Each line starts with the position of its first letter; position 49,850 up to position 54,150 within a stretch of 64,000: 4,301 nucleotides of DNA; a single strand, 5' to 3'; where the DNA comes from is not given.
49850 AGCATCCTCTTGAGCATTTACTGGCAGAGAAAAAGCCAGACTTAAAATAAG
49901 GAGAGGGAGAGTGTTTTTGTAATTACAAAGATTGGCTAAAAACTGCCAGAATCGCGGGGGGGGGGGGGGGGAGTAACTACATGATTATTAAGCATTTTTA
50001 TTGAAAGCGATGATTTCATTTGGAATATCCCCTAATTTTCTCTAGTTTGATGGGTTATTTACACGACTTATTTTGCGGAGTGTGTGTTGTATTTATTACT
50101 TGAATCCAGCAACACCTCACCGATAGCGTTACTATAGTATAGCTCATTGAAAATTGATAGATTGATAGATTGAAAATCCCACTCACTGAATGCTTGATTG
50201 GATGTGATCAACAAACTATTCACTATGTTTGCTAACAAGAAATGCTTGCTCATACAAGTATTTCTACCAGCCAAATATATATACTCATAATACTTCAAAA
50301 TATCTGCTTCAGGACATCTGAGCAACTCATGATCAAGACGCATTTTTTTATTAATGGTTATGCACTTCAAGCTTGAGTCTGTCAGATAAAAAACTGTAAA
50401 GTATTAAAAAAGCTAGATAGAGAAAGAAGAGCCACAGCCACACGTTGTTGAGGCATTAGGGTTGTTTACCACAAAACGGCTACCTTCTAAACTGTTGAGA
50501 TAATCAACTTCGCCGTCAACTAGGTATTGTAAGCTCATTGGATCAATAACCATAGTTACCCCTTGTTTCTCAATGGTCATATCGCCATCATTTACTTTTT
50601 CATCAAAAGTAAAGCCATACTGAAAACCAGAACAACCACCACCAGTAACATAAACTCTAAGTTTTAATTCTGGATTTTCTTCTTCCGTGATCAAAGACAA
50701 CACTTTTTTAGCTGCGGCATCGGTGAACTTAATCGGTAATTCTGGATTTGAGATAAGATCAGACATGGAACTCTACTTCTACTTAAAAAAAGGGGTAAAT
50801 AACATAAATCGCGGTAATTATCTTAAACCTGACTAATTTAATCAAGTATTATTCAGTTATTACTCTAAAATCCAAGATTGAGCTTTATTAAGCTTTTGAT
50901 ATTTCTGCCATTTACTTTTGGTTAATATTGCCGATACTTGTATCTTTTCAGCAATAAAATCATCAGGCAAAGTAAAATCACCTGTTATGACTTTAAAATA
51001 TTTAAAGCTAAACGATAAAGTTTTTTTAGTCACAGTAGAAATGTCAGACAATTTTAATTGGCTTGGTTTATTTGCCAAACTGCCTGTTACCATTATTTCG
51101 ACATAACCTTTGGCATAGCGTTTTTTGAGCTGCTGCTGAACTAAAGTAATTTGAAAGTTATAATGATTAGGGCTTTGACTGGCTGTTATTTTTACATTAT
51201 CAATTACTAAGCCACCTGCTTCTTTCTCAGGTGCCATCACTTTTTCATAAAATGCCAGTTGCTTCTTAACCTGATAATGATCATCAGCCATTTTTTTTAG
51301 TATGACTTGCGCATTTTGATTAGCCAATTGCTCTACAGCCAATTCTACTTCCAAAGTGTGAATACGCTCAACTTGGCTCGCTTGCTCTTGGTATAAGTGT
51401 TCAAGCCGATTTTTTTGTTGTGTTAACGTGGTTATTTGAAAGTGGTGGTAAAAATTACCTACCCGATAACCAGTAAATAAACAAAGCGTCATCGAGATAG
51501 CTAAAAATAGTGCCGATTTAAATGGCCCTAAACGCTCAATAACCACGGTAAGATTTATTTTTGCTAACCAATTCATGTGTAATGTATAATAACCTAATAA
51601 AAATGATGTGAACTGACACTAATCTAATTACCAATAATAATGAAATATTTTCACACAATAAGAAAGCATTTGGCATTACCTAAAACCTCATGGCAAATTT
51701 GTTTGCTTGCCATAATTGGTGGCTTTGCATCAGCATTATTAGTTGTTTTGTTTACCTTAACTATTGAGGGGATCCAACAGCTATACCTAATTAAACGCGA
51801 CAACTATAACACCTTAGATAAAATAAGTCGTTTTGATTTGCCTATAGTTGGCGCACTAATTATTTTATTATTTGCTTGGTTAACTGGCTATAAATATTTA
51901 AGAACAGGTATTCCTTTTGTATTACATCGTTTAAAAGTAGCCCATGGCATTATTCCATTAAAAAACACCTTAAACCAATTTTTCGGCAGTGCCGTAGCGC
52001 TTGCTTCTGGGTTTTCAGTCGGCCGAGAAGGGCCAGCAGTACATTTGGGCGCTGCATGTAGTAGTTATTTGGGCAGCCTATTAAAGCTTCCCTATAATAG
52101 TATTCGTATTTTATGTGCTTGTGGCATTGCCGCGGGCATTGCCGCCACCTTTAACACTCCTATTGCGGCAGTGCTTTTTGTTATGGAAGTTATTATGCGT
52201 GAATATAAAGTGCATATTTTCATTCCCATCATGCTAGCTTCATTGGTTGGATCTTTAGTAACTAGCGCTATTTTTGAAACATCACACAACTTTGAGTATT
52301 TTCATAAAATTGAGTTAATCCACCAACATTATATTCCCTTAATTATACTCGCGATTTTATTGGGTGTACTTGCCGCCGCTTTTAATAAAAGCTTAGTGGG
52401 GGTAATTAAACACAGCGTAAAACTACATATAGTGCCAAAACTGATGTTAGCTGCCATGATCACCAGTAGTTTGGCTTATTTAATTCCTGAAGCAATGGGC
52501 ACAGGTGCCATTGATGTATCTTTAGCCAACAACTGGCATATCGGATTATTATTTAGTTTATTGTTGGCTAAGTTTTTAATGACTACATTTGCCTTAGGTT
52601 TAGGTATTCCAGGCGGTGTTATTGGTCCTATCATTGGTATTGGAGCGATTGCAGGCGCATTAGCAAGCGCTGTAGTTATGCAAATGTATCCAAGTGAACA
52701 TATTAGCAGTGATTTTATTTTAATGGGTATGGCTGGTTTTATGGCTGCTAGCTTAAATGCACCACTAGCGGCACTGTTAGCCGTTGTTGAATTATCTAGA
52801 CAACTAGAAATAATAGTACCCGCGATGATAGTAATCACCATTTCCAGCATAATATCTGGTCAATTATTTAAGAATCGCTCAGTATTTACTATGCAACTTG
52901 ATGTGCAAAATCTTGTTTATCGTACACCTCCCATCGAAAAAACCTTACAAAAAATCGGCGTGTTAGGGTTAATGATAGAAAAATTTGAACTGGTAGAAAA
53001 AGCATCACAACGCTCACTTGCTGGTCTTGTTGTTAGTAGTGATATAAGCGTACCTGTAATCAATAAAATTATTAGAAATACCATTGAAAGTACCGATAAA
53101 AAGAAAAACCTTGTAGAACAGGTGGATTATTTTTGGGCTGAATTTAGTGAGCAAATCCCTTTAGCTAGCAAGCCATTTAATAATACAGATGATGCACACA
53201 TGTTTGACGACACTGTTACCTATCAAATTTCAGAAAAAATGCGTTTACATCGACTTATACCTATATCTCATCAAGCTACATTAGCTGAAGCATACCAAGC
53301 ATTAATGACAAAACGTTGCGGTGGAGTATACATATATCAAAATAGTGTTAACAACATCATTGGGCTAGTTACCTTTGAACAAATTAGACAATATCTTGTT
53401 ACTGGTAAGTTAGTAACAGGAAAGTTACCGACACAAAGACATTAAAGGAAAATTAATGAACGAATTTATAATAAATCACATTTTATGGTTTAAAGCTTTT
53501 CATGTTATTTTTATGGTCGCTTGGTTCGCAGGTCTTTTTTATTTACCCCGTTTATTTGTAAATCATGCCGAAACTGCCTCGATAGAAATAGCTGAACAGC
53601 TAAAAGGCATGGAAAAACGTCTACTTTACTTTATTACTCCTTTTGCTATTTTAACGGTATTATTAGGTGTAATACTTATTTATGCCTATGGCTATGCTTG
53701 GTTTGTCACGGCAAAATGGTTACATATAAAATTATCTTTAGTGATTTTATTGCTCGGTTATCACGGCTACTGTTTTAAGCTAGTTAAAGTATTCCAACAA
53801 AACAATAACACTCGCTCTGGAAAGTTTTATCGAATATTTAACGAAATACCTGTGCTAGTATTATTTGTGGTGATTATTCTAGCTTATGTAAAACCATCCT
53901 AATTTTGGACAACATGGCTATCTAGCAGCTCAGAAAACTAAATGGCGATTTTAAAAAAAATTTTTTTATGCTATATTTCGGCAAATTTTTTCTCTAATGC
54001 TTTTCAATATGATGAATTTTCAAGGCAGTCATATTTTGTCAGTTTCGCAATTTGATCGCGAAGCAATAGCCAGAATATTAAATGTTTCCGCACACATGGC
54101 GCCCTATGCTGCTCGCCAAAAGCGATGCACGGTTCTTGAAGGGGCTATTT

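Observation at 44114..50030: Phase-variable giant autotransporter caught in the OFF state by a C16 tract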

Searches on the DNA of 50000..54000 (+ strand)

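Call 21: search_dna_similar(query=window:50000-54000:+, collection=plasmids, mode=near, max_rows=10)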
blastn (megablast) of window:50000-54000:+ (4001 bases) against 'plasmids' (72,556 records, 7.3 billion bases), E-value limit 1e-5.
No match.

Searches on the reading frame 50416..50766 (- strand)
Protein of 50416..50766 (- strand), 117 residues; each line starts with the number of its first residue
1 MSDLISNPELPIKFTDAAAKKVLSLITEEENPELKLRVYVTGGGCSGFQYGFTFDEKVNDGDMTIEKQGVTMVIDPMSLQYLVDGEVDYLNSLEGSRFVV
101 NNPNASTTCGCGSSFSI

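Call 41: search_protein_families(library=pfam, proteins=[window:50416-50766:-], max_evalue=0.001)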
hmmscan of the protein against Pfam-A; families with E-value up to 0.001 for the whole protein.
window:50416-50766:- (117 aa): 1 family
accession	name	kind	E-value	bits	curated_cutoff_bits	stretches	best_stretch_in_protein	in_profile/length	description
PF01521.26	Fe-S_biosyn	-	1.3e-20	74.1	26.3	1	12-112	3-109/110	Iron-sulphur cluster biosynthesis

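Call 71: find_encoding_contigs(protein=window:50416-50766:-, flank=8000, max_places=6)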
Protein window:50416-50766:- (117 aa): no gene with exactly this product is on record in the collection.

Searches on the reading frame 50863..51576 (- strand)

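Call 41: search_protein_families(library=pfam, proteins=[window:50863-51576:-], max_evalue=0.001)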
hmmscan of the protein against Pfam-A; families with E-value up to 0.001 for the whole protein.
window:50863-51576:- (238 aa): 1 family
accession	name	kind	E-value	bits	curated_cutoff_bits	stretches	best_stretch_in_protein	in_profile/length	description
PF20567.3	DUF6776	-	1.8e-40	138.8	27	1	70-214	3-149/149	Family of unknown function (DUF6776)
